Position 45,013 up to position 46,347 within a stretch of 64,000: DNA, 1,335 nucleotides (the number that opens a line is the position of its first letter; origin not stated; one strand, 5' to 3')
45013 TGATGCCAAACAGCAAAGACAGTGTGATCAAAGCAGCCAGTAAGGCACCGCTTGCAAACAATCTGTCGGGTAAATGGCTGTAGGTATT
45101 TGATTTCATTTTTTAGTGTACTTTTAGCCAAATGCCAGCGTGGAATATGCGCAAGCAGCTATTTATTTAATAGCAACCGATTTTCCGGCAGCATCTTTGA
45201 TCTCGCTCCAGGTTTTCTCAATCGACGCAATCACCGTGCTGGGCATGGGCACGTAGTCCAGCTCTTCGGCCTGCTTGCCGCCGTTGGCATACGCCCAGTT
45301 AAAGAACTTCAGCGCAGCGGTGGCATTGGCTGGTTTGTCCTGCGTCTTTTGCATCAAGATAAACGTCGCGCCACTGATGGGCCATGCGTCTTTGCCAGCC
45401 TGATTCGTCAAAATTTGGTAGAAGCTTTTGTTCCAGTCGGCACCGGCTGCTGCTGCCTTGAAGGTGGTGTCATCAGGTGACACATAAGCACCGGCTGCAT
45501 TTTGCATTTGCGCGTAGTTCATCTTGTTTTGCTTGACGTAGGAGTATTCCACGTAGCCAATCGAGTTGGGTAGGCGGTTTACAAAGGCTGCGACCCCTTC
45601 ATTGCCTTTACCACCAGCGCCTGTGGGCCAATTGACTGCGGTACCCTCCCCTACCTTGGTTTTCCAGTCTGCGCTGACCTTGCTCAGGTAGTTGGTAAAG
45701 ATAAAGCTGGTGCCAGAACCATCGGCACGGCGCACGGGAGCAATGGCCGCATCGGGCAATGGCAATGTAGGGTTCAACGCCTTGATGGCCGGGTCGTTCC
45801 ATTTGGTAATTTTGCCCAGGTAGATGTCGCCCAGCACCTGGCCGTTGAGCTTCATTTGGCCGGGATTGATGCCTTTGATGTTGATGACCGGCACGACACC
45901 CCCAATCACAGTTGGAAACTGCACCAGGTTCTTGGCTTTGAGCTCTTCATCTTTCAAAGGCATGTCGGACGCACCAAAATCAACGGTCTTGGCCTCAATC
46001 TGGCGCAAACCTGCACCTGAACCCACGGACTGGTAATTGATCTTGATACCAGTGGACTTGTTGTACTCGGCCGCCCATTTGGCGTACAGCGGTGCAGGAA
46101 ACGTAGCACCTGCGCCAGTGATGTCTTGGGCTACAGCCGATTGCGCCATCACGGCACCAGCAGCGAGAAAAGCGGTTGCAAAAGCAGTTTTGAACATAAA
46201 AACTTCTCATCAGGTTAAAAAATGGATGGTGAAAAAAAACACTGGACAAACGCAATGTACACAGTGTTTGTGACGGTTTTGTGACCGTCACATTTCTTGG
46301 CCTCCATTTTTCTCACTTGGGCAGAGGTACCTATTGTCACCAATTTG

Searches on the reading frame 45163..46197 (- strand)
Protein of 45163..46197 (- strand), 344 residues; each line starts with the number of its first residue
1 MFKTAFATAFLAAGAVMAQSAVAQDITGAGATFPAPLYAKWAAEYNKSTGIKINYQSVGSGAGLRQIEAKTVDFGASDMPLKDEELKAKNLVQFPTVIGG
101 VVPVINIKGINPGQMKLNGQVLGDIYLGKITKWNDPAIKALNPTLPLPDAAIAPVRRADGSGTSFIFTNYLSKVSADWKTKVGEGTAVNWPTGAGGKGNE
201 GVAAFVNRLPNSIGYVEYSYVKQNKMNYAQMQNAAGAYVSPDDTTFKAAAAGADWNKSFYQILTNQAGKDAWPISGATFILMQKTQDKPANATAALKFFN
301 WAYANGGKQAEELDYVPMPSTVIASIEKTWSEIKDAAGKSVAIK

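Call 20: search_protein_families(library=pfam, proteins=[window:45163-46197:-], max_evalue=0.001)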
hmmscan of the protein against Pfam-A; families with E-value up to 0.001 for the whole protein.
window:45163-46197:- (344 aa): 3 families
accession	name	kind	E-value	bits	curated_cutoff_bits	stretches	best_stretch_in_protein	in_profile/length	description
PF12849.12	PBP_like_2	-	1.3e-35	123.9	27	1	18-303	4-264/267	PBP superfamily domain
PF12727.12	PBP_like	-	8.9e-05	22.1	27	1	43-174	2-116/193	PBP superfamily domain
PF13531.11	SBP_bac_11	-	0.0003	21.1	25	1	29-135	4-98/227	Bacterial extracellular solute-binding protein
